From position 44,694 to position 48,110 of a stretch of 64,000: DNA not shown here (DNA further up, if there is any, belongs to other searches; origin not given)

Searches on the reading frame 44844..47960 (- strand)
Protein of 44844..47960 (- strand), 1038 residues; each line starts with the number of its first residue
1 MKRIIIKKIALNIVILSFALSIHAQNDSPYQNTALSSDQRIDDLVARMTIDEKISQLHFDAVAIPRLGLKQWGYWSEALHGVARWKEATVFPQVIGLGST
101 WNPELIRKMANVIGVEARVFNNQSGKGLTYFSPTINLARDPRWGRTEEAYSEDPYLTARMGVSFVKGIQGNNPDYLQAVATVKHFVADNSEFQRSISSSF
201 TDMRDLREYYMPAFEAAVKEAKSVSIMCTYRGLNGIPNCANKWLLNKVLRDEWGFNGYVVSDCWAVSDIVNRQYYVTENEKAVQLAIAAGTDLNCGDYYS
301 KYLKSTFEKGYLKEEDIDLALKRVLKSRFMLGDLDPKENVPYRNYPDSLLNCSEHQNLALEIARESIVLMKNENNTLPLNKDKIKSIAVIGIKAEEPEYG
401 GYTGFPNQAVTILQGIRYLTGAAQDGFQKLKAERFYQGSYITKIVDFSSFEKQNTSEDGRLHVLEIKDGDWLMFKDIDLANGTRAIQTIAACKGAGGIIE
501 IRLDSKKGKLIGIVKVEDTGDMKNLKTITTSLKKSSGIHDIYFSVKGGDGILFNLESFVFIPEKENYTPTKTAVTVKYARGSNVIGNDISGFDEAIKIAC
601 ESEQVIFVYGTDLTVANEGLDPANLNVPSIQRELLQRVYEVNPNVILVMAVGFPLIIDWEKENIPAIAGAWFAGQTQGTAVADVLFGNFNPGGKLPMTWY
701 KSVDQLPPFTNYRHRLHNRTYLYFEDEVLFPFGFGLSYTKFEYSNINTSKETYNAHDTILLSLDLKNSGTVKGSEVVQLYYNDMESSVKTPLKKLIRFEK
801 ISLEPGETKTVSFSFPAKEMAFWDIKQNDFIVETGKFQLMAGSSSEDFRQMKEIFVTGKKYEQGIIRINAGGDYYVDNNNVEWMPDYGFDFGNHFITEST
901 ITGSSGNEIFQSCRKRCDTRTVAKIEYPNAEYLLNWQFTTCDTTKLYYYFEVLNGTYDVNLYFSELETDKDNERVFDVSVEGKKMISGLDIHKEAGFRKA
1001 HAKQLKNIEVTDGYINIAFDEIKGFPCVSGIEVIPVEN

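Call 12: search_protein_families(library=pfam, proteins=[window:44844-47960:-], max_evalue=0.001)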
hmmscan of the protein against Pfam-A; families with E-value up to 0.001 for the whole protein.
window:44844-47960:- (1038 aa): 6 families
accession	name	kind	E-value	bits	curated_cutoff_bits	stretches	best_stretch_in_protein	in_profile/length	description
PF00933.27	Glyco_hydro_3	-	4.5e-52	177.9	27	1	77-326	70-315/316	Glycosyl hydrolase family 3 N terminal domain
PF01915.27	Glyco_hydro_3_C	-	5e-52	177.2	31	1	367-738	1-200/200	Glycosyl hydrolase family 3 C-terminal domain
PF14310.12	Fn3-like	-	3.9e-24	85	25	1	775-845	1-71/71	Fibronectin type III-like domain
PF03422.21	CBM_6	-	1.1e-22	81.1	28.9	1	450-560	13-123/125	Carbohydrate binding module (family 6)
PF11721.14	Malectin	-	8.3e-18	65.3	23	1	865-1022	2-142/163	Malectin domain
PF18099.7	CBM_35_2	-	2.8e-05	24.6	23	1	456-534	12-87/112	Carbohydrate binding module (family 35)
